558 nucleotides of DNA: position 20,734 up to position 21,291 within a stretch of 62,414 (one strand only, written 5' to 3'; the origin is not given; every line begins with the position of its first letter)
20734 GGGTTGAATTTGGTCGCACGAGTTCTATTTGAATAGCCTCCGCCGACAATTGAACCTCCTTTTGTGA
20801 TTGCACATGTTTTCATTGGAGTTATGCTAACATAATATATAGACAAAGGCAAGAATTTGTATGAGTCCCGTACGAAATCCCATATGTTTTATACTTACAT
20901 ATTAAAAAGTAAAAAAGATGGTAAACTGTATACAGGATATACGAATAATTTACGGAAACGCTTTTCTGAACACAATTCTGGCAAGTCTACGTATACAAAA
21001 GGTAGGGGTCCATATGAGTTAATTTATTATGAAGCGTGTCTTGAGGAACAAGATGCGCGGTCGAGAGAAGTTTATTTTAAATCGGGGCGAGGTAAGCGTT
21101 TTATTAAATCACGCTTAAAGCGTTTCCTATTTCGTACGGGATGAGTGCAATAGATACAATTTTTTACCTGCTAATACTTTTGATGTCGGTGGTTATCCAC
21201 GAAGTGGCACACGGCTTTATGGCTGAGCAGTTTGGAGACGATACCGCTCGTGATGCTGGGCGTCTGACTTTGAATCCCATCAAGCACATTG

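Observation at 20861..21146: GIY-YIG nuclease gene carried on a 274-bp cassette with perfect 12-bp terminal inverted repeats and a 6-bp target-site-like duplication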

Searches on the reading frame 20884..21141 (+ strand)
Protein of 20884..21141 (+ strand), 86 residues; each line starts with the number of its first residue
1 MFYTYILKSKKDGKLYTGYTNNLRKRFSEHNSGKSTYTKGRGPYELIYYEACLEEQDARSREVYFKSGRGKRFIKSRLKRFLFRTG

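Call 5: search_protein_families(library=pfam, proteins=[window:20884-21141:+], max_evalue=0.01)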
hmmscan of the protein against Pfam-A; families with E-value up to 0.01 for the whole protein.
window:20884-21141:+ (86 aa): 1 family
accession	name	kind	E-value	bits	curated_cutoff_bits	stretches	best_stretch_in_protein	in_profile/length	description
PF01541.30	GIY-YIG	-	9.9e-17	61.5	22.6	1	1-68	1-71/78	GIY-YIG catalytic domain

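Call 8: find_homologous_proteins(query=window:20884-21141:+, max_evalue=0.00001)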
Query window:20884-21141:+ (86 aa): 1407 proteins with E <= 0.00001 among 1408 candidates; the best 120 are listed.
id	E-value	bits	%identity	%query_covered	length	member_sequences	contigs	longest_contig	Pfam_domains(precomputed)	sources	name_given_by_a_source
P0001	1.6e-49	183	100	100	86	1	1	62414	PF01541.31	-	-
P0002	2.1e-45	170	91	100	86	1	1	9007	PF01541.31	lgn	-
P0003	3.0e-45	170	91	100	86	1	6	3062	PF01541.31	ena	-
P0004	1.1e-44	168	88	100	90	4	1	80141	PF01541.31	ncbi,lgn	-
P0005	3.4e-44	166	87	100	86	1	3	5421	PF01541.31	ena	-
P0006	3.7e-44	166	87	100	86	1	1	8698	PF01541.31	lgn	-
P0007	4.9e-44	166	90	100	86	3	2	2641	PF01541.31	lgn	-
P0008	5.3e-44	166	87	100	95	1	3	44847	PF01541.31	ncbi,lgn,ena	-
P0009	1.5e-43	164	87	100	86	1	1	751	PF01541.31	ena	-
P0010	1.5e-43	164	87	100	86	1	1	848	PF01541.31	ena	-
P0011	1.6e-43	164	90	100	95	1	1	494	PF01541.31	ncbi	-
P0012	1.8e-43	164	88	100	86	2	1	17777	PF01541.31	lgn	-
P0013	1.7e-42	161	85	100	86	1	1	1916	PF01541.31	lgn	-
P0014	2.0e-42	161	86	100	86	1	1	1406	PF01541.31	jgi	-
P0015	4.8e-42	159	84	100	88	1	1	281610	PF01541.31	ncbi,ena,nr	ncbi:MAG: putative endonuclease [Parcubacteria group bacterium Licking1014_1]|nr:MAG: putative endon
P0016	5.9e-42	159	86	100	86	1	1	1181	PF01541.31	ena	-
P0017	1.4e-41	158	87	100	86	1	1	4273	PF01541.31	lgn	-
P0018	1.8e-41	158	84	100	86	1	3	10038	PF01541.31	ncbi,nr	ncbi:MAG: GIY-YIG nuclease family protein [Candidatus Pacebacteria bacterium]|nr:GIY-YIG nuclease fa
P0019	2.8e-41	157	84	100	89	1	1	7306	PF01541.31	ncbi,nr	ncbi:MAG TPA: GIY-YIG nuclease family protein [Candidatus Paceibacterota bacterium]|nr:GIY-YIG nucle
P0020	4.9e-41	156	84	100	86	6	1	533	PF01541.31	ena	-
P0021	5.5e-41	156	86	100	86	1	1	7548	PF01541.31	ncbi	-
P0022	6.1e-41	156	83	100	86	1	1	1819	PF01541.31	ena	-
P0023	6.4e-41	156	83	100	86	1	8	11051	PF01541.31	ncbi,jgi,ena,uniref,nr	ncbi:excinuclease ABC subunit C [Candidatus Nomurabacteria bacterium RIFCSPHIGHO2_01_FULL_40_12]|uni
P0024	6.5e-41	156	86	100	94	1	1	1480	PF01541.31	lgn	-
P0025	8.7e-41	155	80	100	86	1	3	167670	PF01541.31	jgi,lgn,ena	jgi:putative endonuclease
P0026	1.1e-40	155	84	100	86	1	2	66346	PF01541.31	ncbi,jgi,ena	-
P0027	1.4e-40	155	83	100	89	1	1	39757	PF01541.31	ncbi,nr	ncbi:MAG: GIY-YIG nuclease family protein [Patescibacteria group bacterium]|nr:GIY-YIG nuclease fami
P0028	1.7e-40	155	80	100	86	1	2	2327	PF01541.31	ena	-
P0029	1.8e-40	154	83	100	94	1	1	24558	PF01541.31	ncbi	-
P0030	3.1e-40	154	80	100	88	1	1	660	PF01541.31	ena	-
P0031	3.2e-40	154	80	100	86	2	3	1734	PF01541.31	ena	-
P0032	3.4e-40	154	82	99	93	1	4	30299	PF01541.31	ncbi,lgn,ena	-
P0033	3.5e-40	154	79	100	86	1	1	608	PF01541.31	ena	-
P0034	5.6e-40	153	81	100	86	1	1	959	PF01541.31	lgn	-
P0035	5.9e-40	153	81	99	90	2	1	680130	PF01541.31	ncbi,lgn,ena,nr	ncbi:MAG: putative endonuclease [Parcubacteria group bacterium LiPW_30]|nr:MAG: putative endonucleas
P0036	6.9e-40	153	79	100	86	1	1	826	PF01541.31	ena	-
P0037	8.0e-40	152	81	100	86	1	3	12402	PF01541.31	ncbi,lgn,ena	-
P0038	8.4e-40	152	82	99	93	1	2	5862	PF01541.31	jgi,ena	-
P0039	1.2e-39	152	81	100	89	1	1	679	PF01541.31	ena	-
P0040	1.2e-39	152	77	100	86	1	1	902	PF01541.31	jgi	jgi:putative endonuclease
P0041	1.4e-39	152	81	100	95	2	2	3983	PF01541.31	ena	-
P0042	1.6e-39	151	80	100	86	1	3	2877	PF01541.31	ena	-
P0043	2.4e-39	151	82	97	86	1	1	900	PF01541.31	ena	-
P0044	2.8e-39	151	81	97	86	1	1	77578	PF01541.31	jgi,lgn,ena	jgi:putative endonuclease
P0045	3.3e-39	150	79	100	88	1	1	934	PF01541.31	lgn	-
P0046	3.4e-39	150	80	100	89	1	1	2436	PF01541.31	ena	-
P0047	3.7e-39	150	77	100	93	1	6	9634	PF01541.31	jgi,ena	-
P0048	3.7e-39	150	79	100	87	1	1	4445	PF01541.31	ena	-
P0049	9.4e-39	149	85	99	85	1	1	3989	PF01541.31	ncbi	-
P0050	9.4e-39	149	79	100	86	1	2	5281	PF01541.31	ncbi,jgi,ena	ncbi:MAG TPA: GIY-YIG nuclease family protein [Candidatus Paceibacterota bacterium]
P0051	1.2e-38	149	80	99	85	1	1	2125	PF01541.31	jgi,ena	-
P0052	1.7e-38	148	80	99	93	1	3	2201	PF01541.31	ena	-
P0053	1.8e-38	148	79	100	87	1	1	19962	PF01541.31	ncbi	-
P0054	1.9e-38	148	79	100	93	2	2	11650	PF01541.31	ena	-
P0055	2.7e-38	148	80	99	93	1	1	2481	PF01541.31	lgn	-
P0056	3.1e-38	147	78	100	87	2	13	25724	PF01541.31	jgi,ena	-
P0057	3.8e-38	147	76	100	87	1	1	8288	PF01541.31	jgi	jgi:putative endonuclease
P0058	4.1e-38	147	79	99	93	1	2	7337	PF01541.31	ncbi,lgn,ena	-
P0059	4.8e-38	147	79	100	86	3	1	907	PF01541.31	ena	-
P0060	4.9e-38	147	76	100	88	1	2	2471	PF01541.31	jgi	jgi:putative endonuclease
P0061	5.4e-38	147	76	97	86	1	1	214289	PF01541.31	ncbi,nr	ncbi:GIY-YIG nuclease family protein [Candidatus Nomurabacteria bacterium]|nr:GIY-YIG nuclease famil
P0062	5.6e-38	147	79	99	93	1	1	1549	PF01541.31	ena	-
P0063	5.8e-38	146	78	100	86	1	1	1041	PF01541.31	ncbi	-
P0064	5.9e-38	146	76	100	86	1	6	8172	PF01541.31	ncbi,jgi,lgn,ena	-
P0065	6.0e-38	146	80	100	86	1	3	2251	PF01541.31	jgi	jgi:putative endonuclease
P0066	7.3e-38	146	79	100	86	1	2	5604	PF01541.31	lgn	-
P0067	8.7e-38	146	79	100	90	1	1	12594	PF01541.31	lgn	-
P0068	1.1e-37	146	76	99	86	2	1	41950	PF01541.31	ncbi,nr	ncbi:excinuclease ABC subunit C [Candidatus Wolfebacteria bacterium]|nr:MAG: excinuclease ABC subuni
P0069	1.2e-37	145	77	98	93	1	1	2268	PF01541.31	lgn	-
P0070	1.3e-37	145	79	100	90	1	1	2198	PF01541.31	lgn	-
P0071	1.3e-37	145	79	100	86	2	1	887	PF01541.31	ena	-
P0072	1.5e-37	145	78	99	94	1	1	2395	PF01541.31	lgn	-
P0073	1.6e-37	145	81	99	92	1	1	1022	PF01541.31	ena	-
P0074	1.7e-37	145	79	100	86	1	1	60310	PF01541.31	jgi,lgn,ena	-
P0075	1.7e-37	145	78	100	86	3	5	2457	PF01541.31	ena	-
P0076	1.8e-37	145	78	100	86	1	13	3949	PF01541.31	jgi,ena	-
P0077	1.8e-37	145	76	100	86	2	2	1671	PF01541.31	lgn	-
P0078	1.9e-37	145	74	100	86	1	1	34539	PF01541.31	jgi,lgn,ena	-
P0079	1.9e-37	145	77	100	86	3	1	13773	PF01541.31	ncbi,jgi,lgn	-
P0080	1.9e-37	145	81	98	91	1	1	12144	PF01541.31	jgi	-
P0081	2.0e-37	145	74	100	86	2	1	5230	PF01541.31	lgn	-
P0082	2.3e-37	145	78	100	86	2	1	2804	PF01541.31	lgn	-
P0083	2.3e-37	145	78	100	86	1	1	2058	PF01541.31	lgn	-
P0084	2.4e-37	145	74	100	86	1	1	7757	PF01541.31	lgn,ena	-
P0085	2.6e-37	144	74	100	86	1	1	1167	PF01541.31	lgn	-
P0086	2.6e-37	144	78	100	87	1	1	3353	PF01541.31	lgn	-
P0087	2.7e-37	144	76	100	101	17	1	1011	PF01541.31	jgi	-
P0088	2.7e-37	144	79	100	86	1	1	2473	PF01541.31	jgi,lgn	jgi:putative endonuclease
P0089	2.8e-37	144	78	100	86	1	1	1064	PF01541.31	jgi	jgi:putative endonuclease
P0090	2.9e-37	144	82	97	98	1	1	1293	PF01541.31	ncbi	-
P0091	3.4e-37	144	79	100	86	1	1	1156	PF01541.31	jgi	-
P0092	3.6e-37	144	78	99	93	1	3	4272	PF01541.31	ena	-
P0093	3.8e-37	144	76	100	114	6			PF01541.31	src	-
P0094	3.9e-37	144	77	100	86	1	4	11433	PF01541.31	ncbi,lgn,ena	-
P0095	3.9e-37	144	78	100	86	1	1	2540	PF01541.31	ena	-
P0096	3.9e-37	144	77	100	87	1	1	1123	PF01541.31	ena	-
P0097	3.9e-37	144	78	100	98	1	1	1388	PF01541.31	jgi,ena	-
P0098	3.9e-37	144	78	100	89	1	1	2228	PF01541.31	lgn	-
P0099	4.2e-37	144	76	100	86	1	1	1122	PF01541.31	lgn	-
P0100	4.4e-37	144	82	95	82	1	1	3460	PF01541.31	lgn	-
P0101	4.4e-37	144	79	98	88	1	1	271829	PF01541.31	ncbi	-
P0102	4.7e-37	144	78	100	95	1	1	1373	PF01541.31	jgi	-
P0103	4.9e-37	144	76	100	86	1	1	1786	PF01541.31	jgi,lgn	-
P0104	5.5e-37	143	79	100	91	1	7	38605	PF01541.31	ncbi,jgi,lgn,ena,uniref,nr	ncbi:MAG: excinuclease ABC subunit C [Candidatus Taylorbacteria bacterium RIFCSPHIGHO2_02_FULL_43_32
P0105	5.6e-37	143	78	99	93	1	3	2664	PF01541.31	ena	-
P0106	5.7e-37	143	78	100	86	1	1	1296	PF01541.31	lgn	-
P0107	5.8e-37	143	78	100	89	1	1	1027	PF01541.31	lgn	-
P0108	6.2e-37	143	77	100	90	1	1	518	PF01541.31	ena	-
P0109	6.5e-37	143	77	100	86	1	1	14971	PF01541.31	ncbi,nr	ncbi:MAG: GIY-YIG nuclease family protein [bacterium]|nr:GIY-YIG nuclease family protein [bacterium]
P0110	6.7e-37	143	78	100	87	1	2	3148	PF01541.31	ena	-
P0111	7.0e-37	143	77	97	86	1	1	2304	PF01541.31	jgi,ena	jgi:putative endonuclease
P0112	7.0e-37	143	78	100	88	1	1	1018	PF01541.31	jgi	-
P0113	7.1e-37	143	76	100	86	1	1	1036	PF01541.31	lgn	-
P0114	7.1e-37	143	74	100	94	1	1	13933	PF01541.31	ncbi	-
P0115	7.9e-37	143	76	100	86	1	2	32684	PF01541.31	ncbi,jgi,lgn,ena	-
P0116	8.6e-37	143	73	100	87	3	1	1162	PF01541.31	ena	-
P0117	8.8e-37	143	78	100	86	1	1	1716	PF01541.31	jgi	jgi:putative endonuclease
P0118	9.3e-37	143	74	100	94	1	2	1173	PF01541.31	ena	-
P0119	1.0e-36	142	81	98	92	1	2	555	PF01541.31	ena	-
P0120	1.0e-36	142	74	100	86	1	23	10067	PF01541.31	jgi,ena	-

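Call 11: find_related_loci(query=window:20884-21141:+, collection=genome_contigs, flank=3000)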
Query window:20884-21141:+ (86 aa) in genome_contigs; peptide patterns used: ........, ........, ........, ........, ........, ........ (x = any residue, [..] = any of these).
599 stretches matched a pattern (row limit reached: there are more); 324 encode a relative of the query (tblastn E <= 1e-3); the best 80 are kept; 80 distinct loci.
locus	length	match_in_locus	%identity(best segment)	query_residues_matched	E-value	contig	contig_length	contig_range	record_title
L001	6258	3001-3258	87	1-86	4e-48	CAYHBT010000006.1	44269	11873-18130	MAG TPA_asm: uncultured Candidatus Saccharibacteria bacterium isolate ERP119702_co2_98 genome assembly, contig: NODE_303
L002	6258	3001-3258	88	1-86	6e-48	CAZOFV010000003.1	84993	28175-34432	MAG TPA_asm: uncultured Candidatus Saccharibacteria bacterium isolate SRP302447_co4_93 genome assembly, contig: NODE_919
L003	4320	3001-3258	84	1-86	9e-46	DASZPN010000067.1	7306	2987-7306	MAG TPA_asm: Candidatus Paceibacterota bacterium isolate SMAG_U5972 k141_733785, whole genome shotgun sequence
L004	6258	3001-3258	83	1-86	1e-44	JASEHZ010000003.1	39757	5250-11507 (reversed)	MAG: Patescibacteria group bacterium isolate Yes70-36 NODE_298_length_39757_cov_17.322755, whole genome shotgun sequence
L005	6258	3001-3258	81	1-86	2e-43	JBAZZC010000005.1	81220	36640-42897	MAG: Candidatus Paceibacterota bacterium isolate SO_2017_GW1_97 NODE_1827_length_81220_cov_1.506789_OW334_2017, whole ge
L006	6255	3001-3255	81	1-85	1e-43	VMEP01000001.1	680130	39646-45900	MAG: Parcubacteria group bacterium LiPW_30 LiPW30_scaffold_20, whole genome shotgun sequence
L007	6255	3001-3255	76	1-85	1e-41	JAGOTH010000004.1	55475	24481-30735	MAG: Candidatus Paceibacterota bacterium isolate Gw_Eff_bin_394 Gw_Eff_876_length_55475_cov_114.854286, whole genome sho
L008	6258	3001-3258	77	1-86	2e-41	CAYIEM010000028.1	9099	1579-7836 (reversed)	MAG TPA_asm: uncultured Candidatus Saccharibacteria bacterium isolate ERP119705_co1_285 genome assembly, contig: NODE_11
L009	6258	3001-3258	77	1-86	4e-41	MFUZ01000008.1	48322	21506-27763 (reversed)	MAG: Candidatus Nomurabacteria bacterium RIFCSPLOWO2_01_FULL_41_18 rifcsplowo2_01_scaffold_796, whole genome shotgun seq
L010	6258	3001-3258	76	1-86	6e-40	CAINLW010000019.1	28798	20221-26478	uncultured bacterium isolate MJ-time_bin-8470 genome assembly, contig: bin-8470:19/64, whole genome shotgun sequence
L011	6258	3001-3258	74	1-86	2e-39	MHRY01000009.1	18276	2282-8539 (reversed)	MAG: Candidatus Taylorbacteria bacterium RIFCSPLOWO2_01_FULL_45_34b rifcsplowo2_01_scaffold_18464, whole genome shotgun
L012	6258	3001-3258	71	1-86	4e-39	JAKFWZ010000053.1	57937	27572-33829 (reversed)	MAG: Candidatus Daviesbacteria bacterium isolate ND2_Bin_11 ND2_0000035, whole genome shotgun sequence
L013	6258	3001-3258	69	1-86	2e-38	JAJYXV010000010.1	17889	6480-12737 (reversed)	MAG: bacterium isolate FK3.bin69 NODE_6240_length_17889_cov_1.919604, whole genome shotgun sequence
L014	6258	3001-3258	67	1-86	3e-38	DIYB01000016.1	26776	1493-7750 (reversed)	MAG TPA_asm: Patescibacteria group bacterium UBA6065 UBA6065_contig_5655, whole genome shotgun sequence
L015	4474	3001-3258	72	1-86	9e-38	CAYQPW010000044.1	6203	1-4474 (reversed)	MAG TPA_asm: uncultured bacterium isolate SRP214966_co6_155 genome assembly, contig: NODE_9957_length_6203_cov_13.864671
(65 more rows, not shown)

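Call 25: find_related_loci(query=window:20884-21141:+, collection=metagenome_contigs, flank=2000)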
Query window:20884-21141:+ (86 aa) in metagenome_contigs; peptide patterns used: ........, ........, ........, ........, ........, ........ (x = any residue, [..] = any of these).
600 stretches matched a pattern (row limit reached: there are more); 336 encode a relative of the query (tblastn E <= 1e-3); the best 80 are kept; 80 distinct loci.
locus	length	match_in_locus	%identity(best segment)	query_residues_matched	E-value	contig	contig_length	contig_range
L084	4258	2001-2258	86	1-86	1e-46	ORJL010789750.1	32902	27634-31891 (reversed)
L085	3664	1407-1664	86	1-86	1e-46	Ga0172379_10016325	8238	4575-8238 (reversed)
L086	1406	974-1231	86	1-86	3e-48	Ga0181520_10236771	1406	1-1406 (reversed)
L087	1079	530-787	85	1-86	2e-47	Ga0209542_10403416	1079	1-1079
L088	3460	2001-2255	82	1-85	1e-44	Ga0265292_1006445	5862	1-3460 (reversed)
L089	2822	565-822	81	1-86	1e-44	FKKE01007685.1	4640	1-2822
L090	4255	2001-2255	80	1-85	1e-43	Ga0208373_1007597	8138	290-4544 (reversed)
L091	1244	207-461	79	1-85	1e-44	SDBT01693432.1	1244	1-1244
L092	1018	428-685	78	1-86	6e-44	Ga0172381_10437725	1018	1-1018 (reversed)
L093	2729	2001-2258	78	1-86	6e-42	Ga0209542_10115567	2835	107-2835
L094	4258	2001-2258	78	1-86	8e-42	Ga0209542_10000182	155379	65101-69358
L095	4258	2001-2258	77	1-86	2e-41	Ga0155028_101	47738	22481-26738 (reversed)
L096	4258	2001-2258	76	1-86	1e-41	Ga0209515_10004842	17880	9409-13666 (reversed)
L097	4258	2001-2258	78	1-86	4e-41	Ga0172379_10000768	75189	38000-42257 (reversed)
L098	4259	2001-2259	85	1-86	2e-40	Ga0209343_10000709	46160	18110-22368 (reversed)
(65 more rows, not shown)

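Call 41: search_solved_structures(query=A1, max_evalue=0.01, show_alignments=2)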
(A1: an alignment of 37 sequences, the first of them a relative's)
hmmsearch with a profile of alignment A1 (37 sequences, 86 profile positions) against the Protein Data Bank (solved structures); distinct sequences matched with E-value up to 0.01: 3.
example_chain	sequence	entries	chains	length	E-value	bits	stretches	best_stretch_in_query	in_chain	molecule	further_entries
1zg2_A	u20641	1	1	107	8.7e-12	48.4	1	2-66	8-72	Hypothetical UPF0213 protein BH0048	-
1ywl_A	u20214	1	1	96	1.3e-05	28.6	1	2-71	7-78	Hypothetical UPF0213 protein EF2693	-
7wme_A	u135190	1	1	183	0.0018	21.8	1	2-47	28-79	Structure-specific endonuclease subunit SLX1 homolog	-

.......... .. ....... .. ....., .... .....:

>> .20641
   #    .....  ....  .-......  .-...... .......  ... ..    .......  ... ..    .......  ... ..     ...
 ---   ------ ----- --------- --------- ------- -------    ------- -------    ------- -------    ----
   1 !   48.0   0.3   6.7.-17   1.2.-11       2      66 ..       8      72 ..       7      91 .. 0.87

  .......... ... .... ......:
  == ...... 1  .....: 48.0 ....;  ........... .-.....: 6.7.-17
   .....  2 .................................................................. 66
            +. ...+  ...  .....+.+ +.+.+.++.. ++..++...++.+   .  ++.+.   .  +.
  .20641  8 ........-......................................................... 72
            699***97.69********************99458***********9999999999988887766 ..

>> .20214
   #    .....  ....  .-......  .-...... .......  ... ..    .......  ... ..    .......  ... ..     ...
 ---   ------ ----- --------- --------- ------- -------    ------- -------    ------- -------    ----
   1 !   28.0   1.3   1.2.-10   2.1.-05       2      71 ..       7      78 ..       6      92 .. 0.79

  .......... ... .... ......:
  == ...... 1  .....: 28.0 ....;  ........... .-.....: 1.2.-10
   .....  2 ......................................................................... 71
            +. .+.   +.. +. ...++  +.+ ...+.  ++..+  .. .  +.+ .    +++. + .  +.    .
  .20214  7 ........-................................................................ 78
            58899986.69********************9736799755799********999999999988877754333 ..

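Call 42: search_protein_families(library=ncbifam, proteins=[window:20884-21141:+], max_evalue=0.01)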
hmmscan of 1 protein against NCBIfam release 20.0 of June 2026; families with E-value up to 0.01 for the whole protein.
window:20884-21141:+ (86 aa): 1 family
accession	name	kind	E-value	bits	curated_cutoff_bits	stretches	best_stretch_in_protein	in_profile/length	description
TIGR01453.1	grpIintron_endo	subfamily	0.0023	18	56.05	1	5-63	5-73/215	group I intron endonuclease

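Call 50: search_dna_similar(query=window:20884-21141:+, collection=phages, mode=protein, max_rows=15)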
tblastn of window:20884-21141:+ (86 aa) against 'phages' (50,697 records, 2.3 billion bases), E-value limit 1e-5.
Records with a match: 2; places in all: 2; records where one place covers at least 80% of the query: 0.
Best place of each record, by identity: <60% 2.
By first word of the organism name: Bacteriophage 1; uncultured 1.
By host as written in the record: - 2.
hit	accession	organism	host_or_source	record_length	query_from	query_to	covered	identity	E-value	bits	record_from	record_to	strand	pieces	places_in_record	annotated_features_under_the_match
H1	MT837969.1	Bacteriophage sp.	human fecal samples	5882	1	62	72%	48.4%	7e-9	56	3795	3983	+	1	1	record has no annotation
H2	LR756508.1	uncultured phage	metagenomic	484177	2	67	77%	38.8%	6e-6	47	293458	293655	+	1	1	record has no annotation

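Call 51: search_dna_similar(query=window:20884-21141:+, collection=plasmids, mode=protein, max_rows=15)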
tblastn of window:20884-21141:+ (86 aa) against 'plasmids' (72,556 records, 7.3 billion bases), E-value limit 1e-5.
Records with a match: 3; places in all: 3; records where one place covers at least 80% of the query: 0.
Best place of each record, by identity: <60% 3.
By first word of the organism name: Bacillus 1; Subdoligranulum 1; Radiobacillus 1.
By predicted mobility (MOB-suite, as given by PLSDB): non-mobilizable 3.
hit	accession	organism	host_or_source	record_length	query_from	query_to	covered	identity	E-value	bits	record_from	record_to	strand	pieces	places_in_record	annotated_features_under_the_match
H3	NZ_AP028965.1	Bacillus subtilis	soil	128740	5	66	72%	47.6%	2e-7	53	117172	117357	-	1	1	yazA: GIY-YIG nuclease family protein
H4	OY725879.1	Subdoligranulum variabile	-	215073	1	67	78%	42.6%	2e-10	61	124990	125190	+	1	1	none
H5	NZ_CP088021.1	Radiobacillus kanasensis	whole organism,desert soil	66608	3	50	56%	57.1%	4e-9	58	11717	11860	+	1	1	GIY-YIG nuclease family protein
